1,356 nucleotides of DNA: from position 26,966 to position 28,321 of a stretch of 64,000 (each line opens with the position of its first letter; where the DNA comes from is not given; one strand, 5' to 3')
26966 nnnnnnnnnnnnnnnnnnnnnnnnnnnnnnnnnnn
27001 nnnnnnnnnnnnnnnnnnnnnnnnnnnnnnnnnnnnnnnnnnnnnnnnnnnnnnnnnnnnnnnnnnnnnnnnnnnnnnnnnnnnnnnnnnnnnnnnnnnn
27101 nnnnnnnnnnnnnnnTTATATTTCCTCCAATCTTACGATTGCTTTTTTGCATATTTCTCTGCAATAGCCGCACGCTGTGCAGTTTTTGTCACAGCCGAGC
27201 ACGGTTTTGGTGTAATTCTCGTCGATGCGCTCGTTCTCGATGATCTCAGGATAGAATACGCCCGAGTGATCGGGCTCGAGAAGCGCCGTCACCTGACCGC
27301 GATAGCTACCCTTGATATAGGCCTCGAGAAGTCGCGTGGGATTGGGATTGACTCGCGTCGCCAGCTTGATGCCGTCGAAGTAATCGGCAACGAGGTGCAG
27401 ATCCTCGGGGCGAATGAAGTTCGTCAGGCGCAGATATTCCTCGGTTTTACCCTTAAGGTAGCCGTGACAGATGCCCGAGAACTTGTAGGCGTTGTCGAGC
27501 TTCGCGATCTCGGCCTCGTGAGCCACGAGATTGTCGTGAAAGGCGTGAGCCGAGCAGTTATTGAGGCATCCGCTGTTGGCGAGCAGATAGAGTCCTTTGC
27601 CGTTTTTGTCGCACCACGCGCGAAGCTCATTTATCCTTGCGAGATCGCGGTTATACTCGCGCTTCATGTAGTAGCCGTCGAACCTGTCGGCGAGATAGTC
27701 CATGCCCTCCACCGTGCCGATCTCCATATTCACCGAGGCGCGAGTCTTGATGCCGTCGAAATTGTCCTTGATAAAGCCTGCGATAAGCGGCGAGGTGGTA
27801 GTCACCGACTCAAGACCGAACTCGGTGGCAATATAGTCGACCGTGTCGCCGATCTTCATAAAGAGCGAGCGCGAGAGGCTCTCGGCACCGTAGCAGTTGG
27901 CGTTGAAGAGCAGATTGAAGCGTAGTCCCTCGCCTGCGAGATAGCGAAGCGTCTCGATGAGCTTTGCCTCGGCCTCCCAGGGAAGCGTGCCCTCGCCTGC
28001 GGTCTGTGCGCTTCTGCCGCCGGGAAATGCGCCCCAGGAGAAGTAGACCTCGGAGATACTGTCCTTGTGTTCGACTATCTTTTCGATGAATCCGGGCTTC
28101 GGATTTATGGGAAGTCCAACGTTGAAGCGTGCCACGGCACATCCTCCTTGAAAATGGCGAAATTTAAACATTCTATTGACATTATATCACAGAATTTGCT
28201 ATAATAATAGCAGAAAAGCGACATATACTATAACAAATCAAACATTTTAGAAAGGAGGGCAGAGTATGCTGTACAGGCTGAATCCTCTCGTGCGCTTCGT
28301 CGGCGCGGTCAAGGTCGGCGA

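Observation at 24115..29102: AraC-linked, translationally coupled operon: a U32-like TIM-barrel/Fe-S protein plus three tandem QueG/RdhA-like Fe-S paralogs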

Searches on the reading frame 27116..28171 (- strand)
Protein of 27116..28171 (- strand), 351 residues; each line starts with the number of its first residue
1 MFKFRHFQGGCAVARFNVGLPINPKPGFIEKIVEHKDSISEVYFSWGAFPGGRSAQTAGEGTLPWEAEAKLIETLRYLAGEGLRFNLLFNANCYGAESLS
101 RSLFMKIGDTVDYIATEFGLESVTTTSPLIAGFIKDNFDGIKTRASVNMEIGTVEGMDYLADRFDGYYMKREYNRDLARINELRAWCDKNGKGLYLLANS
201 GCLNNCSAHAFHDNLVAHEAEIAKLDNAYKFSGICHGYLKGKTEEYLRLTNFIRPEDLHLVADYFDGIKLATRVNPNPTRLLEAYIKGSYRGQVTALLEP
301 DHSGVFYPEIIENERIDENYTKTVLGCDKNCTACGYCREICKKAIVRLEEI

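Call 3: search_protein_families(library=pfam, proteins=[window:27116-28171:-], max_evalue=0.1)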
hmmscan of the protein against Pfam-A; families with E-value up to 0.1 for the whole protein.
window:27116-28171:- (351 aa): 1 family
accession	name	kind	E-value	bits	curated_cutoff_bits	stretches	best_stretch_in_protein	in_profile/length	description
PF13187.11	Fer4_9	-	0.028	14.9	27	1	329-344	35-50/52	4Fe-4S dicluster domain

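Call 4: search_protein_families(library=ncbifam, proteins=[window:27116-28171:-], max_evalue=0.1)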
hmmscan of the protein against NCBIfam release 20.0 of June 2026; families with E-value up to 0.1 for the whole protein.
window:27116-28171:- (351 aa): 0 families

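Call 10: search_solved_structures(query=window:27116-28135:-, max_evalue=10, show_alignments=2)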
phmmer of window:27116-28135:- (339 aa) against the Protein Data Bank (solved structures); distinct sequences matched with E-value up to 10: 1.
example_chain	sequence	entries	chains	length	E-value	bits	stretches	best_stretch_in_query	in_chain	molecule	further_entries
5d88_A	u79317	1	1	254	0.062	15.7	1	59-127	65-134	Predicted protease of the collagenase family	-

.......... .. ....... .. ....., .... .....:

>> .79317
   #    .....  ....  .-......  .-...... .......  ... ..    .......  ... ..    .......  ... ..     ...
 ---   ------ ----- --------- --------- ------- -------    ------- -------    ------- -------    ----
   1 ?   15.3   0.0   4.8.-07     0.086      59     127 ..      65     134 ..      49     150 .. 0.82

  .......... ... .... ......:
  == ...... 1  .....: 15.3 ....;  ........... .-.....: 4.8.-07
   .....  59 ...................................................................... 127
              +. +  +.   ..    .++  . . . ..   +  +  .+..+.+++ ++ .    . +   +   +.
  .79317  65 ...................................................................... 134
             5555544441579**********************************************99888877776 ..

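Call 12: find_homologous_proteins(query=window:27116-28135:-, max_evalue=0.001)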
Query window:27116-28135:- (339 aa): 4754 proteins with E <= 0.001 among 7934 candidates; the best 120 are listed.
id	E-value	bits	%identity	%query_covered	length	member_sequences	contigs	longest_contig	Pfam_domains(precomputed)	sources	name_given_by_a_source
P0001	2.2e-223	759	96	100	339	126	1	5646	-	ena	-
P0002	1.2e-198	677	85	100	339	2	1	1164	-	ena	-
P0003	3.0e-198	676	84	99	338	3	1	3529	-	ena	-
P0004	3.8e-195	666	83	99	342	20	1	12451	-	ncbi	-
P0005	4.2e-194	662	82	100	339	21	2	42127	-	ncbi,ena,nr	ncbi:MAG: hypothetical protein IKC34_03810 [Clostridia bacterium]|nr:hypothetical protein [Clostridi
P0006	1.3e-193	661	81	100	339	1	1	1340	-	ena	-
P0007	1.5e-193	661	82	99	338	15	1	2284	-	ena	-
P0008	2.1e-188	644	81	99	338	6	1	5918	-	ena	-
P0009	1.2e-187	641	80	100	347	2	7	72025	-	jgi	-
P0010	1.8e-159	549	69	99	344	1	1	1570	-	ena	-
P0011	3.0e-149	515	66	100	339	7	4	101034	-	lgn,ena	-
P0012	1.0e-147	510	64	100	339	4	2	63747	-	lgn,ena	-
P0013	1.9e-147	509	65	100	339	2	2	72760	-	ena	-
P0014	4.8e-147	508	62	100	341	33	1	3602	-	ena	-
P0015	5.7e-147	508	65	100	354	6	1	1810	-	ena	-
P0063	1.6e-127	444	54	99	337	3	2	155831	-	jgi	-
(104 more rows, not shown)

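Call 15: search_solved_structures(query=A1, max_evalue=10, show_alignments=3)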
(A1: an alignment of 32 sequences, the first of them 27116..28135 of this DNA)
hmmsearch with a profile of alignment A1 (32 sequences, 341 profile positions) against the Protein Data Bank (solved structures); distinct sequences matched with E-value up to 10: 0.

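Call 16: find_encoding_contigs(protein=P0005, flank=8000, max_places=3)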
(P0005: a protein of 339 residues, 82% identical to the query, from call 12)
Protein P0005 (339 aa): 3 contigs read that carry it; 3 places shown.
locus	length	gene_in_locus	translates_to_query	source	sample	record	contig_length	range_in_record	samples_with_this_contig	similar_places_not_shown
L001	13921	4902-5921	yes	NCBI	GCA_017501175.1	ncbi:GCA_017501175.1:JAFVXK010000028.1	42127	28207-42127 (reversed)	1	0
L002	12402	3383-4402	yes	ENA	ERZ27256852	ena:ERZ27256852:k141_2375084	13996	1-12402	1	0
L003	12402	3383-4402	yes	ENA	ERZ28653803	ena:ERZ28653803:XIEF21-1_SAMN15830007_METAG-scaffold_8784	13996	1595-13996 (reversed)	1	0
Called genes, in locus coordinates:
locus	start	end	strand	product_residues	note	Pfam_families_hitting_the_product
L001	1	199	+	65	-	?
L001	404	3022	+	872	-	-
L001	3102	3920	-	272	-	PF03099:BPL_LplA_LipB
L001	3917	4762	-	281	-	PF12833:HTH_18, PF00165:HTH_AraC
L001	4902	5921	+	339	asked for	-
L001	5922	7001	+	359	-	-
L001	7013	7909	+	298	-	-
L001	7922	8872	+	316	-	-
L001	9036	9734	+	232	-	PF00215:OMPdecase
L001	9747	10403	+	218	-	PF00156:Pribosyltran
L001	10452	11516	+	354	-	PF02729:OTCace_N, PF00185:OTCace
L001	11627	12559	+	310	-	PF00291:PALP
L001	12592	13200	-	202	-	PF00849:PseudoU_synth_2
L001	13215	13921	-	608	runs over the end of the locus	PF00122:E1-E2_ATPase, PF00702:Hydrolase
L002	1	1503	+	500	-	?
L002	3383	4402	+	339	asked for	-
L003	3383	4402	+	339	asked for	-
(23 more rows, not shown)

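Call 17: find_encoding_contigs(protein=P0063, flank=8000, max_places=3)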
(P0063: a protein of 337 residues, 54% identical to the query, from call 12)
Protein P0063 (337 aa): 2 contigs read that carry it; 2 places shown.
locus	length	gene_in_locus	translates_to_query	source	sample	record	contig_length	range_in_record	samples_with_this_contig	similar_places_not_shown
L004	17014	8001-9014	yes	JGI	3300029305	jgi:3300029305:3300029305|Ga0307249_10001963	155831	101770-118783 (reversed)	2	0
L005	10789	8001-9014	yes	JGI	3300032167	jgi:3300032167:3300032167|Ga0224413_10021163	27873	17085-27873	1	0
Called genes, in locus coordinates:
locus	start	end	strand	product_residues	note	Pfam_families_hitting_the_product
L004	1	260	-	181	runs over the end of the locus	PF04309:G3P_antiterm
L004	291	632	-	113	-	PF07892:DUF1667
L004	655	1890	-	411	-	PF00070:Pyr_redox (faint), PF00890:FAD_binding_2 (weak), PF01266:DAO (faint), PF03486:HI0933_like (faint), PF07992:Pyr_redox_2, PF12831:FAD_oxidored (weak), PF13450:NAD_binding_8 (faint), PF13738:Pyr_redox_3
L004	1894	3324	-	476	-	PF01266:DAO, PF07992:Pyr_redox_2 (faint), PF13738:Pyr_redox_3 (faint), PF04324:Fer2_BFD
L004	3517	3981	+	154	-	PF13420:Acetyltransf_4 (weak), PF13527:Acetyltransf_9 (weak), PF00583:Acetyltransf_1, PF13673:Acetyltransf_10, PF13508:Acetyltransf_7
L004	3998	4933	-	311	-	PF13484:Fer4_16 (weak)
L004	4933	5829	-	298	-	PF00037:Fer4 (faint)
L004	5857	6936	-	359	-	-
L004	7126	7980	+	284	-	PF00165:HTH_AraC (weak), PF12833:HTH_18, PF00165:HTH_AraC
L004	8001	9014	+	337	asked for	-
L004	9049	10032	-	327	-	PF08240:ADH_N, PF00107:ADH_zinc_N, PF13602:ADH_zinc_N_2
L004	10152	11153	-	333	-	PF01408:GFO_IDH_MocA, PF22725:GFO_IDH_MocA_C3, PF02894:GFO_IDH_MocA_C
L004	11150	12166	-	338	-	PF08240:ADH_N (faint), PF00107:ADH_zinc_N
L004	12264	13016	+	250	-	PF02311:AraC_binding (weak), PF07883:Cupin_2 (weak), PF12833:HTH_18, PF00165:HTH_AraC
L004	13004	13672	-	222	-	PF00753:Lactamase_B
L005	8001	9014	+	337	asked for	-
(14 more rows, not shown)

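Call 20: predict_structure(alignment_id=A1)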
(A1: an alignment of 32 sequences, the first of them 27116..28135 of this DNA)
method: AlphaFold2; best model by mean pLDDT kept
length: 339 residues; sequences in the alignment: 32
mean_pLDDT: 87.7   pTM: 0.88
mean pLDDT of the five models: 87.7, 87.4, 86.9, 86.0, 82.2
residues with pLDDT >= 90: 221; 70-90: 66; 50-70: 42; < 50: 10
segments of 3 or more residues with pLDDT < 50: 38-47
pLDDT, mean of each block of 10 residues (from residue 1): 85 91 97 71 50 84 96 84 74 93 96 93 97 91 97 96 96 98 94 71 63 56 83 93 96 96 91 96 91 92 95 93 95 87
secondary structure, 60 per line:
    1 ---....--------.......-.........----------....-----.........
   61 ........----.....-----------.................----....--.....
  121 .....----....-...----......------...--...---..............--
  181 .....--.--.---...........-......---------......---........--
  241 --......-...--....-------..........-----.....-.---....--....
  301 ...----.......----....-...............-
elements in order: E4-7 H16-22 E27-32 H43-46 H52-68 E73-77 H89-105 E110-113 H116-125 E130-133 H142-147 E154-156 H165-178 E181-185 H195-205 H207-212 H222-227 H231-237 H243-248 E255-258 H266-275 H282-285 H291-294 E297-300 H308-314 H319-322 H324-332 E333-335

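Call 28: find_related_loci(query=A1, collection=genome_contigs, flank=8000)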
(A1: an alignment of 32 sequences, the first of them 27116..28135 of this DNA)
Query A1 (339 aa) in genome_contigs; peptide patterns used: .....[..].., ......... (x = any residue, [..] = any of these).
599 stretches matched a pattern (row limit reached: there are more); 569 encode a relative of the query (tblastn E <= 1e-3); the best 80 are kept; 80 distinct loci.
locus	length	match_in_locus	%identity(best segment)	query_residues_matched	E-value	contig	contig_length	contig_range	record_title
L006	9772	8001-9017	82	1-339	0e+0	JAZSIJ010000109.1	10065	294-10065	MAG: Eubacteriales bacterium isolate T1900044572_TS20190038.MAGScoT_cleanbin_000032 SGB_440_k141_2414767, whole genome s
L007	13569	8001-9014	62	1-338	5e-144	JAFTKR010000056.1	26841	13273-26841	MAG: Clostridia bacterium isolate RGIG3906 Roe_deer_Cecum-2__c599001, whole genome shotgun sequence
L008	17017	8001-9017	63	1-339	2e-143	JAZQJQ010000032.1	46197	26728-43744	MAG: Eubacteriales bacterium isolate T1900044620_TS20190086.MAGScoT_cleanbin_000027 SGB_871_k141_1951401, whole genome s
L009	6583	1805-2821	62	1-339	5e-142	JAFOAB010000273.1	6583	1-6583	MAG: Clostridia bacterium isolate RGIG279 Dairy_cattle_Cecum.Co__c3347854, whole genome shotgun sequence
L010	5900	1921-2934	60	4-339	2e-139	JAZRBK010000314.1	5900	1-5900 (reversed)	MAG: Candidatus Scatosoma sp. isolate T1900045129_TC20190123.MAGScoT_cleanbin_000010 SGB_4873_k141_15372, whole genome s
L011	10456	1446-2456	55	3-337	9e-135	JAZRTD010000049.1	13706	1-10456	MAG: Clostridia bacterium isolate T1900045344_YK20190034.MAGScoT_cleanbin_000031 SGB_6687_k141_781631, whole genome shot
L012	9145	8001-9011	56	3-339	5e-134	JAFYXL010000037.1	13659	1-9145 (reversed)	MAG: Clostridia bacterium isolate RGIG7510 Water_buffalos_Colon.Co__c1656823, whole genome shotgun sequence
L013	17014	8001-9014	55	1-336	3e-132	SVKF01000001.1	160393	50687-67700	MAG: Oscillospiraceae bacterium isolate SIG454 NODE_1836_length_160393_cov_2.262719, whole genome shotgun sequence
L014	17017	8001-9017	57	1-338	1e-132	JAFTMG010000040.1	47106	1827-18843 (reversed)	MAG: Clostridia bacterium isolate RGIG3947 Roe_deer_Cecum-3__c145423, whole genome shotgun sequence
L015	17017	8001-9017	55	1-337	1e-131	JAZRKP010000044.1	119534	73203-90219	MAG: Clostridia bacterium isolate T1900045446_YK20190137.MAGScoT_cleanbin_000004 SGB_7157_k141_2277409, whole genome sho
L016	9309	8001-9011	56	3-337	3e-131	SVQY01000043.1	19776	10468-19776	MAG: Oscillospiraceae bacterium isolate SIG629 NODE_13516_length_19776_cov_2.223472, whole genome shotgun sequence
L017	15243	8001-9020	56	1-338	5e-131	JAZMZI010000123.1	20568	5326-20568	MAG: Eubacteriales bacterium isolate T1900044750_TS20190416.MAGScoT_cleanbin_000046 SGB_2190_k141_3683369, whole genome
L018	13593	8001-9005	58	3-339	2e-130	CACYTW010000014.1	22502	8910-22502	MAG: uncultured Ruminococcus sp. isolate RUG12270 genome assembly, contig: RUG12270_asm_14, whole genome shotgun sequenc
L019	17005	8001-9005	56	3-339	4e-130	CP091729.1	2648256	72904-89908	MAG: Clostridiales bacterium isolate nC33_bin.2.fa chromosome, complete genome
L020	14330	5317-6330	56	3-338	3e-129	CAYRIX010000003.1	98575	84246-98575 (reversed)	MAG TPA_asm: uncultured Eubacteriales bacterium isolate SRP315200_co1_143 genome assembly, contig: NODE_87_length_98575_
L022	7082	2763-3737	59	1-327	5e-129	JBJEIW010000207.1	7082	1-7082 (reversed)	MAG: Candidatus Ornithomonoglobus sp. isolate PUUB48_bin.020 NODE_5429_length_7082_cov_5.356198, whole genome shotgun se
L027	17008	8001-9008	57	3-337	6e-128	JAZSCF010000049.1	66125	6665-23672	MAG: Acutalibacteraceae bacterium isolate T1900044918_TS20190384.MAGScoT_cleanbin_000008 SGB_3345_k141_1178972, whole ge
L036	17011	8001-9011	55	3-338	2e-126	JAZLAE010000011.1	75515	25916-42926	MAG: Christensenellaceae bacterium isolate T1900045081_TC20190075.MAGScoT_cleanbin_000004 SGB_4659_k141_2320436, whole g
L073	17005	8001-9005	53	6-338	2e-120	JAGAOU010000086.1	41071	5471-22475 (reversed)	MAG: Clostridia bacterium isolate RGIG8637 Water_deer_Cecum.Co__c870400, whole genome shotgun sequence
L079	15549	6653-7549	60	3-301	1e-119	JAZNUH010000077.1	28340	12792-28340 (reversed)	MAG: Clostridia bacterium isolate T1900044798_TS20190264.MAGScoT_cleanbin_000018 SGB_2695_k141_1651393, whole genome sho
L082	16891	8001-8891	59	3-301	4e-119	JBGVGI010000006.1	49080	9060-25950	MAG: Oscillospiraceae bacterium isolate fecal_MAG_370 fecal_MAG_370_contig_0006, whole genome shotgun sequence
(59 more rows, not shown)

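Call 32: search_protein_families(library=ncbifam, proteins=[L082:10358-12082:+], max_evalue=0.01)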
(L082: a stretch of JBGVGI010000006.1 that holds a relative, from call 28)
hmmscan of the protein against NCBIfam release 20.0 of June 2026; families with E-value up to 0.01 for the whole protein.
L082:10358-12082:+ (574 aa): 1 family
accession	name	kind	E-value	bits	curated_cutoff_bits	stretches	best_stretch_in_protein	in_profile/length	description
NF040533.1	endo_SpGH101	exception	0.0012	16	2900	1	234-316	909-989/1962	SpGH101 family endo-alpha-N-acetylgalactosaminidase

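Call 33: search_protein_families(library=pfam, proteins=[L082:10358-12082:+], max_evalue=0.01)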
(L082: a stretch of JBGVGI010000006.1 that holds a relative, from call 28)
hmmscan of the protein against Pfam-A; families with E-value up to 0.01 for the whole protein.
L082:10358-12082:+ (574 aa): 3 families
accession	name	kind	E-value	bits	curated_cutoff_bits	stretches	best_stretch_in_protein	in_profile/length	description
PF18952.6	DUF5696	-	6e-39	134.5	25.6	1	131-567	189-612/612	Family of unknown function (DUF5696)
PF19773.5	DUF6259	-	4.9e-08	32.9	28.7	1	212-443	62-294/300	Domain of unknown function (DUF6259)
PF12905.13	Glyco_hydro_101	-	1.7e-05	24.8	25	1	241-315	61-134/272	Endo-alpha-N-acetylgalactosaminidase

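Call 51: search_protein_families(library=pfam, proteins=[L073:11985-14000:+, L079:10947-12203:+, L036:13182-14417:+, L036:14479-15297:+, L027:1067-1852:+, L022:60-1778:+], max_evalue=0.001)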
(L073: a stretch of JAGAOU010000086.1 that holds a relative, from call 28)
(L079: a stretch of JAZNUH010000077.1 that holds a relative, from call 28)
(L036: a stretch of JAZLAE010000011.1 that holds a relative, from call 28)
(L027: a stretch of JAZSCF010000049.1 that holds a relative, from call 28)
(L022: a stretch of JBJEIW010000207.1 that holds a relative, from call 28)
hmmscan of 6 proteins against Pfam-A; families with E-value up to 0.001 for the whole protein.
L073:11985-14000:+ (671 aa): 1 family
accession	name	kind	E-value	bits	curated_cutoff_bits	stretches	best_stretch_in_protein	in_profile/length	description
PF06662.19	C5-epim_C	-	3.8e-06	27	23.3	0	442-479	35-72/188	D-glucuronyl C5-epimerase C-terminus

L079:10947-12203:+ (418 aa): 1 family
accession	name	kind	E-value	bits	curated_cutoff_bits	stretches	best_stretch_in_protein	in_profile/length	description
PF01408.29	GFO_IDH_MocA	-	1.3e-19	71.5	24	1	6-123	1-119/120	Oxidoreductase family, NAD-binding Rossmann fold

L036:13182-14417:+ (411 aa): 10 families
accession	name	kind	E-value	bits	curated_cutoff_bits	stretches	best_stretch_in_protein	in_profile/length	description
PF12831.13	FAD_oxidored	-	5.9e-96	322.7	27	1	6-405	1-414/416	FAD dependent oxidoreductase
PF07992.20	Pyr_redox_2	-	4.8e-10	39.8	26.1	1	5-38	1-34/291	Pyridine nucleotide-disulphide oxidoreductase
PF00890.30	FAD_binding_2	-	1.6e-07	31.3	20.4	1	6-44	1-39/414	FAD binding domain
PF03486.20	HI0933_like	-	4e-07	30.2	50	1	6-98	2-93/244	HI0933-like protein Rossmann domain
PF13450.12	NAD_binding_8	-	2.5e-06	28.1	21.9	1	9-44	1-36/68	NAD(P)-binding Rossmann-like domain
PF00070.33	Pyr_redox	-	5.4e-06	27.3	22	0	7-39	2-34/82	Pyridine nucleotide-disulphide oxidoreductase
PF01266.30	DAO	-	6.1e-06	26.4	27.9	1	6-45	1-41/353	FAD dependent oxidoreductase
PF01134.28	GIDA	-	3.4e-05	23.5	22.1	1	6-43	1-39/391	Glucose inhibited division protein A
PF13738.12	Pyr_redox_3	-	4.1e-05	23.4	30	1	8-38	1-32/305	Pyridine nucleotide-disulphide oxidoreductase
PF01946.23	Thi4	-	0.00071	19.3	26.2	0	6-47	19-62/235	Thi4 family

L036:14479-15297:+ (272 aa): 0 families

L027:1067-1852:+ (261 aa): 1 family
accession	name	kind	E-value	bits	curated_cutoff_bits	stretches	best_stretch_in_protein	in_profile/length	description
PF01261.30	AP_endonuc_2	-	8e-38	131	31.1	1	21-245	2-232/249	Xylose isomerase-like TIM barrel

L022:60-1778:+ (572 aa): 3 families
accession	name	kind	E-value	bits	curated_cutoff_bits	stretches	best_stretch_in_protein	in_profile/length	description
PF18952.6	DUF5696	-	4.7e-40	138.2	25.6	1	136-568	187-603/612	Family of unknown function (DUF5696)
PF12905.13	Glyco_hydro_101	-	7.1e-07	29.3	25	1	248-316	64-133/272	Endo-alpha-N-acetylgalactosaminidase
PF19773.5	DUF6259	-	1.9e-06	27.7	28.7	1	233-451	69-293/300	Domain of unknown function (DUF6259)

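Call 73: search_solved_structures(query=L022:60-1778:+, max_evalue=1)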
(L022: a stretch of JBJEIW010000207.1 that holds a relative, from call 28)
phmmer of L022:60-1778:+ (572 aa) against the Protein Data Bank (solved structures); distinct sequences matched with E-value up to 1: 13.
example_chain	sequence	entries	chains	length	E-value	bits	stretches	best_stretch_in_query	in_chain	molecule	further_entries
5wzn_A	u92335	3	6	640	1.4e-19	73.4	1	221-567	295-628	Alpha-N-acetylgalactosaminidase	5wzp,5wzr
5wzq_A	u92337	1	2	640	4.1e-19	71.9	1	221-567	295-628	Alpha-N-acetylgalactosaminidase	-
8a19_A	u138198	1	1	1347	0.01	17.7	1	246-318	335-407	L1E4v1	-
8a1a_A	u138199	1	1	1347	0.01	17.7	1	246-318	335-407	L1F11v1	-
6qfk_A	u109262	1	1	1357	0.01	17.7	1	246-318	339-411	PEGA domain-containing protein,PEGA domain-containing protein,EngBF DARPin fusion G10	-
6qep_A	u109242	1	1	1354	0.01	17.7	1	246-318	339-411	PEGA domain-containing protein,EngBF-DARPin Fusion 4b H14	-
6qev_B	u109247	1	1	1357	0.01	17.7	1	246-318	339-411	PEGA domain-containing protein,PEGA domain-containing protein,EngBF DARPin fusion B6 compl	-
6qfo_A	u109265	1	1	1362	0.01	17.7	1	246-318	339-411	PEGA domain-containing protein,PEGA domain-containing protein,EngBF DARPin fusion 9b 3G124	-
6sh9_B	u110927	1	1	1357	0.01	17.7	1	246-318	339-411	Endo-alpha-N-acetylgalactosaminidase,DARPin 4b D12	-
2zxq_A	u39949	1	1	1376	0.01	17.7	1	246-318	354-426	Endo-alpha-N-acetylgalactosaminidase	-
8rzk_A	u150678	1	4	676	0.22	13.3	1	222-388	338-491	Conserved hypothetical periplasmic protein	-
8rzg_A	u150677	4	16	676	0.24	13.2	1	222-346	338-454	Conserved hypothetical periplasmic protein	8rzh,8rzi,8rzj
5opq_A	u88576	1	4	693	0.26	13.1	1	222-346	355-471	3,6-anhydro-D-galactosidase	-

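Call 74: search_solved_structures(query=L073:11985-14000:+, max_evalue=1)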
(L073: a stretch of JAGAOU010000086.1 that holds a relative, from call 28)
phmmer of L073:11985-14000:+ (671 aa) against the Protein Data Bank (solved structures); distinct sequences matched with E-value up to 1: 2.
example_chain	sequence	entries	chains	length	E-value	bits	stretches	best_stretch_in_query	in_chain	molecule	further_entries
8b9z_E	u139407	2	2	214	0.11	13.7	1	173-227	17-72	NADH dehydrogenase (Ubiquinone) 24 kDa subunit, isoform A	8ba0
8esw_V2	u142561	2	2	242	0.13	13.4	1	173-227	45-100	NADH dehydrogenase (Ubiquinone) 24 kDa subunit, isoform A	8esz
